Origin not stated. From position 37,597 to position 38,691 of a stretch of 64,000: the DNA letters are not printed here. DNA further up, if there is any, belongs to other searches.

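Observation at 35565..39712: Enolase-superfamily (NSAR/OSBS-like)–GNAT–S9 peptidase–SDR operon: candidate N-acyl-amino-acid racemisation/deacylation pathway with a non-canonical hydrolase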

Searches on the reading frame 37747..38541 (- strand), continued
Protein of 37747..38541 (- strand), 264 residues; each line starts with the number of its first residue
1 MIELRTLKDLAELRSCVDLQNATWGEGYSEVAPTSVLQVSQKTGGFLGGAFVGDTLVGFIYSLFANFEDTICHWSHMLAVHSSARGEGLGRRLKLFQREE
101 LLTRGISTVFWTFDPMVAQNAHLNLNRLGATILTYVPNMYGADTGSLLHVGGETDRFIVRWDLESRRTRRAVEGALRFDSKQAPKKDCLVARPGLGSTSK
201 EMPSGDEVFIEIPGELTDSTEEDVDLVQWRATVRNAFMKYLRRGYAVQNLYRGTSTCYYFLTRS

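Call 24: find_related_loci(query=A1, collection=genome_contigs, flank=10000)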
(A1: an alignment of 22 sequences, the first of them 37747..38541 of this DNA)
Query A1 (264 aa) in genome_contigs; peptide patterns used: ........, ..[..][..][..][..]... (x = any residue, [..] = any of these).
599 stretches matched a pattern (row limit reached: there are more); 594 encode a relative of the query (tblastn E <= 1e-3); the best 80 are kept; 80 distinct loci.
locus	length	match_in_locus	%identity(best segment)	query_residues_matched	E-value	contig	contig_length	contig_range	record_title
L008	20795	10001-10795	60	1-264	5e-105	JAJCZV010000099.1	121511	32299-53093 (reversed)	MAG: Gemmatimonadota bacterium isolate OFTM271 OFTM271_98, whole genome shotgun sequence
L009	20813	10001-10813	58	1-264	2e-100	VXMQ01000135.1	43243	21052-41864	MAG: Candidatus Palauibacter denitrificans isolate SB0661_bin_40 NODE_928_length_43243_cov_51.447995, whole genome shotg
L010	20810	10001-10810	58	1-264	5e-95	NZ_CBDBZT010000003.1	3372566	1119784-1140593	MAG: Candidatus Palauibacter sp. isolate d913a111-4b0a-4343-aa09-6fb2a46b27a4 contig_3, whole genome shotgun sequence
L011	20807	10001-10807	58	1-264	7e-101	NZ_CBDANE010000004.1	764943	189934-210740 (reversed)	MAG: Candidatus Palauibacter sp. isolate 86f7a3db-c590-4dc5-8cab-a69d54639cc7 contig_4, whole genome shotgun sequence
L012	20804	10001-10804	55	1-263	2e-93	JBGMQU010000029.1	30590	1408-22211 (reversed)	MAG: Gemmatimonadota bacterium isolate N04_metabat2_bin.85 NODE_282_length_30590_cov_6.674734, whole genome shotgun sequ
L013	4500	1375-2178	54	1-263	2e-89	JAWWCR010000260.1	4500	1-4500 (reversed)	MAG: Gemmatimonadota bacterium isolate HN17.bin.15 k141_70010_length_4500_cov_8.8224, whole genome shotgun sequence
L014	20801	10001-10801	52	2-263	4e-89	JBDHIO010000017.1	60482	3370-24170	MAG: Gemmatimonadota bacterium isolate BHB10-2_Bin_304 BHB10-2_Bin_304_scaffold_2116, whole genome shotgun sequence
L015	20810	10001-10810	57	1-264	2e-96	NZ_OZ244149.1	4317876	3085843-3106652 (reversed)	MAG: Candidatus Palauibacter sp. isolate 0d4ab03e-7888-48a4-aad6-e62ffb5e22cc chromosome 1, complete sequence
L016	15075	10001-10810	59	1-264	1e-103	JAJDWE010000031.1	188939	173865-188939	MAG: Gemmatimonadetes bacterium isolate jk18x22bins.97 k141_536597, whole genome shotgun sequence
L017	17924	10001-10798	49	4-263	2e-79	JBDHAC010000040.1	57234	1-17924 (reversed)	MAG: Gemmatimonadota bacterium isolate M3-44_Bin_136 M3-44_Bin_136_scaffold_4360, whole genome shotgun sequence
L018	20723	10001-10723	47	1-264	9e-74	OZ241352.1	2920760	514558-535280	MAG: Gemmatimonadota bacterium isolate dc58fd7c-aa0d-4ee8-a4fe-3e4ec7ac50bb genome assembly, chromosome: 1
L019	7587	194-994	46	4-262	3e-70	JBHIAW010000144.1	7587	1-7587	MAG: bacterium isolate K_2_bin.52 NODE_5821_length_7587_cov_10.470659, whole genome shotgun sequence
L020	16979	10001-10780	45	2-261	9e-68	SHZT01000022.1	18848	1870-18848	MAG: Gemmatimonadetes bacterium isolate Baikal-deep-G155 BACOMB-C14000, whole genome shotgun sequence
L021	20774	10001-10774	47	2-250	9e-68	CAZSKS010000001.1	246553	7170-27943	MAG TPA_asm: uncultured Gemmatimonadota bacterium isolate SRP195330_co1_41 genome assembly, contig: NODE_2_length_246553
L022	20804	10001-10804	44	2-262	5e-66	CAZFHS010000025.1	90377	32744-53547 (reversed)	MAG TPA_asm: uncultured Gemmatimonadaceae bacterium isolate binchicken_co97_465 genome assembly, contig: NODE_774_length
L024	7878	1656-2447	42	2-261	4e-64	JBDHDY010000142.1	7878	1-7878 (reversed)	MAG: Gemmatimonadota bacterium isolate M8-44_Bin_129 M8-44_Bin_129_scaffold_37236, whole genome shotgun sequence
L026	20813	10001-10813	41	1-264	7e-64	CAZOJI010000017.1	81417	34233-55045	MAG TPA_asm: uncultured Gemmatimonadaceae bacterium isolate SRP141376_co2_135 genome assembly, contig: NODE_762_length_8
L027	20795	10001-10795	45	2-264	7e-63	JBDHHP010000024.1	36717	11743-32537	MAG: Gemmatimonadota bacterium isolate M8-62_Bin_211 M8-62_Bin_211_scaffold_2916, whole genome shotgun sequence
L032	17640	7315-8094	43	2-256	1e-62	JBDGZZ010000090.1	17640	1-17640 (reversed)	MAG: Gemmatimonadota bacterium isolate M3-44_Bin_125 M3-44_Bin_125_scaffold_18717, whole genome shotgun sequence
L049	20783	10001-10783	43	2-263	4e-59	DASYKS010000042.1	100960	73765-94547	MAG TPA_asm: Thermoanaerobaculia bacterium isolate SMAG_U4328 k141_2430023, whole genome shotgun sequence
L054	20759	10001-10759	41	2-263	2e-58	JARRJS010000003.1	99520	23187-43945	MAG: Gemmatimonadota bacterium isolate Spart_026_MAG scaffold_110, whole genome shotgun sequence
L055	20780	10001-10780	42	2-264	3e-58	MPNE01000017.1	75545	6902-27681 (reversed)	MAG: Gemmatimonadetes bacterium bin94 NODE_596_length_75545_cov_17.5378_ID_1191, whole genome shotgun sequence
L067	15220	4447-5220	42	2-263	3e-57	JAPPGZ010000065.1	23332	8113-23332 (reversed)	MAG: Gemmatimonadota bacterium isolate RHO1_bin_69 NODE_3642_length_23332_cov_175.475448, whole genome shotgun sequence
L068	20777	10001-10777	41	2-263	3e-57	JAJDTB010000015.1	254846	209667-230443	MAG: Gemmatimonadetes bacterium isolate jk18x11bins.40 k141_278461, whole genome shotgun sequence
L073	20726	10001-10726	40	2-264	1e-56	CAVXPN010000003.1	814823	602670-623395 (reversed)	MAG: uncultured Gemmatimonadales bacterium isolate MFD04580.bin.1.159 genome assembly, contig: contig_51175, whole genom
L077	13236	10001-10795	41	2-263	2e-56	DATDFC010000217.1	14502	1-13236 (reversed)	MAG TPA_asm: Gemmatimonadales bacterium isolate SMAG_U216 k141_462380, whole genome shotgun sequence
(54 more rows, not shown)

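Call 31: search_protein_families(library=pfam, proteins=[L024:393-1523:+, L027:11975-12883:-, L049:8180-9946:-, L067:670-1959:+, L068:17184-18785:+, L054:7275-9083:-, L026:4948-5859:-, L032:995-2584:-, L067:7925-9571:-, L077:435-2408:+], max_evalue=0.00001)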
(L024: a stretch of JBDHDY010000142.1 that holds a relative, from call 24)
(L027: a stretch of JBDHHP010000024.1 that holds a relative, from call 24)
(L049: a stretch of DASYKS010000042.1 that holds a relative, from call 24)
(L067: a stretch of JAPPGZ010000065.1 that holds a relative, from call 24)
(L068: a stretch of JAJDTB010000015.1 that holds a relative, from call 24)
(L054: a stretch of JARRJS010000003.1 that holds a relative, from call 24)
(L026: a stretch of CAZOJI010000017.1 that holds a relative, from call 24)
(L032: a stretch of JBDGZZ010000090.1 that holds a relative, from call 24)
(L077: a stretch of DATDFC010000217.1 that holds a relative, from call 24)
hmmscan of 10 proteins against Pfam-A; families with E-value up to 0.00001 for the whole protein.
L024:393-1523:+ (377 aa): 0 families

L027:11975-12883:- (302 aa): 1 family
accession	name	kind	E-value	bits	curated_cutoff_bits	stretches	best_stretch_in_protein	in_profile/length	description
PF04951.18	Peptidase_M55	-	3e-89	299.4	25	1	29-290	1-262/264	D-aminopeptidase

L049:8180-9946:- (588 aa): 1 family
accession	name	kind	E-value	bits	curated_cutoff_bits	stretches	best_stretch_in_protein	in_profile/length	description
PF03109.22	ABC1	-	1.2e-55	188.8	22.9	1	119-377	2-242/244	ABC1 atypical kinase-like domain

L067:670-1959:+ (430 aa): 0 families

L068:17184-18785:+ (534 aa): 2 families
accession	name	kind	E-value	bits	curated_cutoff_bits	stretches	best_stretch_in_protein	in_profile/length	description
PF01979.26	Amidohydro_1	-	5.9e-13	49.2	25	1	413-514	220-324/345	Amidohydrolase family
PF07969.17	Amidohydro_3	-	9.9e-10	38.9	29.7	1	468-530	404-472/472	Amidohydrolase family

L054:7275-9083:- (602 aa): 1 family
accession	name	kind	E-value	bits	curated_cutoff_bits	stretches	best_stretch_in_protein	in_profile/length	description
PF02113.21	Peptidase_S13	-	3.4e-66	224.3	22.8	1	94-561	5-424/444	D-Ala-D-Ala carboxypeptidase 3 (S13) family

L026:4948-5859:- (303 aa): 4 families
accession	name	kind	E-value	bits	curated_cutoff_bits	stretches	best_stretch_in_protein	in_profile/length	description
PF00990.26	GGDEF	-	3.7e-26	92.2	23.8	1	149-288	3-158/161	Diguanylate cyclase, GGDEF domain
PF13426.13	PAS_9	-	2.2e-09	37.9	27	1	34-134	2-102/103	PAS domain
PF08448.16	PAS_4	-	8.4e-07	29.6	23.1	1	30-138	2-110/110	PAS fold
PF13188.13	PAS_8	-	4.7e-06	26.7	21.8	0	24-77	2-55/65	PAS domain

L032:995-2584:- (529 aa): 3 families
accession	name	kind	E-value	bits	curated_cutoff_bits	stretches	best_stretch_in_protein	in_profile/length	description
PF13646.12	HEAT_2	-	2.3e-28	98.7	27.7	3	337-416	4-85/88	HEAT repeats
PF02985.28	HEAT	-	7.5e-10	38.6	23.5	0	365-390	2-27/31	HEAT repeat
PF03130.22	HEAT_PBS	-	1.6e-06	28.5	20.9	0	448-465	7-24/27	PBS lyase HEAT-like repeat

L067:7925-9571:- (548 aa): 0 families

L077:435-2408:+ (658 aa): 0 families

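Call 36: search_solved_structures(query=A1, max_evalue=0.01)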
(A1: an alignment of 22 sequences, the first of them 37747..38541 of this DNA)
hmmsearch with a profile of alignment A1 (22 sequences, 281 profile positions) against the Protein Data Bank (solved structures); distinct sequences matched with E-value up to 0.01: 2.
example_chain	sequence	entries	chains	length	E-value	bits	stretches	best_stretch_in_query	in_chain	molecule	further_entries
4fd4_A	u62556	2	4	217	0.0075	18.9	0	73-118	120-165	arylalkylamine N-Acetyltransferase like 5b | AAEL004827-PA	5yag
4rs2_A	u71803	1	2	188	0.0096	18.5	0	56-117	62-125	Predicted acyltransferase with acyl-CoA N-acyltransferase domain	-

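Call 46: predict_structure(alignment_id=A1)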
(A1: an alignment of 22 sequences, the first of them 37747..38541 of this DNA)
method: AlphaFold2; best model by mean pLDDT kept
length: 264 residues; sequences in the alignment: 22
mean_pLDDT: 87.6   pTM: 0.86
mean pLDDT of the five models: 87.6, 86.0, 84.7, 84.6, 84.2
residues with pLDDT >= 90: 167; 70-90: 67; 50-70: 25; < 50: 5
segments of 3 or more residues with pLDDT < 50: 218-221
pLDDT, mean of each block of 10 residues (from residue 1): 95 96 83 92 95 96 93 92 90 97 96 90 89 93 69 86 96 75 82 67 91 69 73 94 94 85 91
secondary structure, 60 per line:
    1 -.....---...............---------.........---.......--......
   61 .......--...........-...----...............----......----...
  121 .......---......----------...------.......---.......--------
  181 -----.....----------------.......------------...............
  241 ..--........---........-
elements in order: E2-6 H10-24 H34-42 E46-52 E55-67 E70-80 H89-103 E108-113 H118-127 E131-136 E156-162 H166-172 E207-213 H226-242 E245-252 E256-263

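Call 49: fold_search(model_id=the predicted structure, library=pdb)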
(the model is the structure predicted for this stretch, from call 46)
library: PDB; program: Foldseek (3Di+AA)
matches with E <= 10: 1413; with E <= 0.001: 784
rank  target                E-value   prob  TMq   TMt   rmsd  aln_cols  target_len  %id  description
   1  5isv_B                7.9e-09  1.00  0.50  0.82   3.0       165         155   18  Crystal structure of the ribosomal-protein-S18-alanine N-acetyltransferase from Escherichia coli (released 2016-04-13)
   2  3dr8_B                9.0e-09  1.00  0.49  0.72   3.4       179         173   18  Structure of yncA, a putative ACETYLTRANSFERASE from Salmonella typhimurium with its cofactor Acetyl-CoA (released 2008-08-12)
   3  2j8m_A                1.0e-08  1.00  0.49  0.73   3.3       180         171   19  Structure of P. aeruginosa acetyltransferase PA4866 (released 2007-02-06)
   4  2cnm_A                1.3e-08  1.00  0.51  0.85   3.0       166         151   17  RimI - Ribosomal S18 N-alpha-protein acetyltransferase in complex with a bisubstrate inhibitor (Cterm-Arg-Arg-Phe-Tyr- (released 2007-05-22)
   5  9mto_A                1.4e-08  1.00  0.48  0.82   2.9       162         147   12  Crystal structure of acetyltransferase CBU0801 from Coxiella burnetii (released 2025-01-22)
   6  1yvo_B                1.5e-08  1.00  0.50  0.74   3.2       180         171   19  hypothetical acetyltransferase from P.aeruginosa PA01 (released 2005-03-29)
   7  4j3g_A                1.8e-08  1.00  0.48  0.74   3.4       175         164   19  Crystal structure of Ribosomal-protein-alanine N-acetyltransferase from Brucella melitensis (released 2013-03-13)
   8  5isv_A                1.9e-08  1.00  0.50  0.82   2.9       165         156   18  Crystal structure of the ribosomal-protein-S18-alanine N-acetyltransferase from Escherichia coli (released 2016-04-13)
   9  2j8n_A                2.1e-08  1.00  0.48  0.73   3.3       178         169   20  Structure of P. aeruginosa acetyltransferase PA4866 solved at room temperature (released 2007-02-06)
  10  1yr0_A                2.8e-08  1.00  0.50  0.77   3.2       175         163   16  Crystal structure of phosphinothricin acetyltransferase from agrobacterium tumefaciens (released 2005-02-15)
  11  6ag4                  3.0e-08  1.00  0.49  0.79   3.1       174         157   13  Crystal structure of Ard1 N-terminal acetyltransferase H88A/E127A mutant from Sulfolobus solfataricus (released 2019-08-14)
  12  3dr6_A                3.2e-08  1.00  0.50  0.74   3.3       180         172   18  Structure of yncA, a putative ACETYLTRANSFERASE from Salmonella typhimurium (released 2008-09-09)
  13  3ld2_A                3.6e-08  1.00  0.50  0.79   3.3       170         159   20  The Crystal Structure of smu.2055 from Streptococcus mutans UA159 (released 2011-01-12)
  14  4lua                  3.6e-08  1.00  0.47  0.74   4.0       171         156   16  Crystal structure of N-acetyltransferase from Staphylococcus aureus Mu50 (released 2014-06-18)
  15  5e96                  3.9e-08  1.00  0.48  0.77   3.1       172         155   20  Crystal structure of aminoglycoside 6'-acetyltransferase type Ii (released 2016-07-06)
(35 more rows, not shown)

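Call 50: search_dna_similar(query=window:37747-38541:-, collection=plasmids, mode=protein, max_evalue=0.00001, max_rows=30)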
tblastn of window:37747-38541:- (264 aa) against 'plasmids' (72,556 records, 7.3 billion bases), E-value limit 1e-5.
Records with a match: 48; places in all: 56; records where one place covers at least 80% of the query: 38.
Best place of each record, by identity: <60% 48.
By first word of the organism name: Deinococcus 19; Streptomyces 13; Sulfitobacter 4; Embleya 2; Stenotrophomonas 2; Gemmatirosa 1; Bacillus 1; Priestia 1; Nonomuraea 1; Microbacterium 1; and 3 more.
By predicted mobility (MOB-suite, as given by PLSDB): mobilizable 26; non-mobilizable 20; conjugative 2.
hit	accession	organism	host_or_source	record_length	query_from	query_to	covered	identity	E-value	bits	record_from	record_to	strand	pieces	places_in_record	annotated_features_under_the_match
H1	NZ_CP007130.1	Gemmatirosa kalamazoonensis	-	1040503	2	256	97%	39.9%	7e-50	182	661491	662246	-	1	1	record has no annotation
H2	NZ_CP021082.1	Deinococcus ficus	Ficus religiosa L.,cell ...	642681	2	263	99%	35.0%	1e-32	132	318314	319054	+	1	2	GNAT family N-acetyltransferase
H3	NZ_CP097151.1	Deinococcus sp. QL22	-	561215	2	264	100%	33.8%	2e-34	138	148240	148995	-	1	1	GNAT family N-acetyltransferase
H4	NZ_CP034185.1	Deinococcus psychrotolerans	whole organism,R2A medium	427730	2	263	99%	33.6%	8e-31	127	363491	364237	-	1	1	GNAT family N-acetyltransferase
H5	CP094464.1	Deinococcus radiodurans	prokaryote,soil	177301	4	260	97%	34.2%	7e-31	127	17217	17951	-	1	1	GNAT family N-acetyltransferase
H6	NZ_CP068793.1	Deinococcus radiodurans R1 = ATCC 13939 = DSM 20539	cell culture,Orsay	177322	4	260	97%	34.2%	7e-31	127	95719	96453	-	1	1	GNAT family N-acetyltransferase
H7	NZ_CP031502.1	Deinococcus radiodurans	Single cell,Irradiated ground pork and ...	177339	4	260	97%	34.2%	7e-31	127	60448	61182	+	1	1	GNAT family N-acetyltransferase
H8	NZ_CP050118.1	Deinococcus radiodurans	whole organism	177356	4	260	97%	34.2%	7e-31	127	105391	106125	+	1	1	GNAT family N-acetyltransferase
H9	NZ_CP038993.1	Deinococcus radiodurans R1 = ATCC 13939 = DSM 20539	cell culture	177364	4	260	97%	34.2%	7e-31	127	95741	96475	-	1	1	GNAT family N-acetyltransferase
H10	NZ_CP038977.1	Deinococcus radiodurans R1 = ATCC 13939 = DSM 20539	cell culture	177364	4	260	97%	34.2%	7e-31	127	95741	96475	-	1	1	GNAT family N-acetyltransferase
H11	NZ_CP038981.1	Deinococcus radiodurans R1 = ATCC 13939 = DSM 20539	cell culture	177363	4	260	97%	34.2%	7e-31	127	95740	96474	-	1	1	GNAT family N-acetyltransferase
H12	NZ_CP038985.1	Deinococcus radiodurans R1 = ATCC 13939 = DSM 20539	cell culture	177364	4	260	97%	34.2%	7e-31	127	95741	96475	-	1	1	GNAT family N-acetyltransferase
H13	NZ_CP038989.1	Deinococcus radiodurans R1 = ATCC 13939 = DSM 20539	cell culture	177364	4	260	97%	34.2%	7e-31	127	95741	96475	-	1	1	GNAT family N-acetyltransferase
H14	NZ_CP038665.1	Deinococcus radiodurans R1 = ATCC 13939 = DSM 20539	cell culture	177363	4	260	97%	34.2%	7e-31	127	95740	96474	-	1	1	GNAT family N-acetyltransferase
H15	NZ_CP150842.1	Deinococcus radiodurans R1 = ATCC 13939 = DSM 20539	Single cell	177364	4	260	97%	34.2%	7e-31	127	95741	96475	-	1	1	GNAT family N-acetyltransferase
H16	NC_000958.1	Deinococcus radiodurans R1 = ATCC 13939 = DSM 20539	-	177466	4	260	97%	34.2%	7e-31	127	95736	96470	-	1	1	GNAT family N-acetyltransferase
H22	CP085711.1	Bacillus sp. F19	single cell,soil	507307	2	264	100%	30.6%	1e-30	127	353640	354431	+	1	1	GNAT family N-acetyltransferase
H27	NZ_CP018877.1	Priestia megaterium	Camellia oleifera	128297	2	253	95%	30.9%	7e-29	122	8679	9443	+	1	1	GNAT family N-acetyltransferase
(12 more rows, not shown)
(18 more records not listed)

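Call 51: get_annotated_region(hit=H22, flank=6000)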
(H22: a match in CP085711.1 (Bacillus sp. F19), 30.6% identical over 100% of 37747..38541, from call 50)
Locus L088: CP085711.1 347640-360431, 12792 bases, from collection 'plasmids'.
description: Bacillus sp. F19 plasmid unnamed, complete sequence
organism: Bacillus sp. F19 (NCBI taxid 2884833)
taxonomy: Bacteria; Bacillota; Bacilli; Bacillales; Bacillaceae; Bacillus; Bacillus sp. F19
host: -; source: single cell,soil; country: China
typing (MOB-suite, as given by PLSDB): non-mobilizable
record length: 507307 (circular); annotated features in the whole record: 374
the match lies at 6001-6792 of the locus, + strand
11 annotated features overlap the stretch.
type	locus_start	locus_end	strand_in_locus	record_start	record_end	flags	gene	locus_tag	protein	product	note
CDS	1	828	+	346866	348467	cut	-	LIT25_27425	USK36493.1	ABC transporter substrate-binding protein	-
CDS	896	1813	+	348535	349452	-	-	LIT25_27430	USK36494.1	ABC transporter permease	-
CDS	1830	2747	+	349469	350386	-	-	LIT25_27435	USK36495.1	ABC transporter permease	-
CDS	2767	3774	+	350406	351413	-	-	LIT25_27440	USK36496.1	ABC transporter ATP-binding protein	-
CDS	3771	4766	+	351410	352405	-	-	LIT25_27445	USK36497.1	dipeptide ABC transporter ATP-binding protein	-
CDS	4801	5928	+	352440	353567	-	menC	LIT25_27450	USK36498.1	o-succinylbenzoate synthase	-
CDS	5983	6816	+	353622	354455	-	-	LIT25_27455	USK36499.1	GNAT family N-acetyltransferase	-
CDS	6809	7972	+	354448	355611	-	-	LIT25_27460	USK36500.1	M20 peptidase aminoacylase family protein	-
CDS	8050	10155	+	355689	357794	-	-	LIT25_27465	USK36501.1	S9 family peptidase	-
CDS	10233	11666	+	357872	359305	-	-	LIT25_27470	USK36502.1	beta-lactamase family protein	-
CDS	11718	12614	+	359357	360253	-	-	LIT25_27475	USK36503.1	class A beta-lactamase-related serine hydrolase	-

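Call 52: get_annotated_region(hit=H27, flank=6000)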
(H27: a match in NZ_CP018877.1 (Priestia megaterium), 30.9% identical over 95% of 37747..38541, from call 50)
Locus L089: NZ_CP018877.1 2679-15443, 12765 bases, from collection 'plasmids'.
description: Priestia megaterium strain JX285 plasmid 4, complete sequence
organism: Priestia megaterium (NCBI taxid 1404)
taxonomy: Bacteria; Bacillota; Bacilli; Bacillales; Bacillaceae; Priestia; Priestia megaterium
host: -; source: Camellia oleifera; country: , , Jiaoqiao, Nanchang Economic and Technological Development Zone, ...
typing (MOB-suite, as given by PLSDB): mobilizable; replicon rep_cluster_385; relaxase MOBP
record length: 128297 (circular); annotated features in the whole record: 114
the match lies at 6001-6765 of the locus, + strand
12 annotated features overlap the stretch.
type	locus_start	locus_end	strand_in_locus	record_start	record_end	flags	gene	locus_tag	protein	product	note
CDS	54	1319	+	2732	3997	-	-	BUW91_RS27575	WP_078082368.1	damage repair protein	-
CDS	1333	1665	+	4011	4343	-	-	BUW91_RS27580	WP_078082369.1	YolD-like family protein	-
CDS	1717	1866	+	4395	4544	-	-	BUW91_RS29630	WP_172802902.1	hypothetical protein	-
CDS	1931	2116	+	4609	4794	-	-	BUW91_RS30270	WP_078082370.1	hypothetical protein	-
CDS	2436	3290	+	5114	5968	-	-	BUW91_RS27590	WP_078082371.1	MurR/RpiR family transcriptional regulator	GO:0006355 - regulation of DNA-templated transcription [Evidence IEA]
CDS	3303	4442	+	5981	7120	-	-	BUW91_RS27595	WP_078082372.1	amidohydrolase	-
CDS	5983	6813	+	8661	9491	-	-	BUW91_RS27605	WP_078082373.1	GNAT family N-acetyltransferase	-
CDS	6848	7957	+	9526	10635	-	menC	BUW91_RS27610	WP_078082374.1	o-succinylbenzoate synthase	GO:0009234 - menaquinone biosynthetic process [Evidence IEA]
CDS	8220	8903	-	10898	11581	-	pgmB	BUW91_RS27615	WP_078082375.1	beta-phosphoglucomutase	GO:0046352 - disaccharide catabolic process [Evidence IEA]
CDS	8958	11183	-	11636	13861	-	-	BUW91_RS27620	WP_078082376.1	glycoside hydrolase family 65 protein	-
CDS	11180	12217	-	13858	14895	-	-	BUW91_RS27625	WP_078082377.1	Gfo/Idh/MocA family oxidoreductase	-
CDS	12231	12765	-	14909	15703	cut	-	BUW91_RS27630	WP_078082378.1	sugar phosphate isomerase/epimerase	-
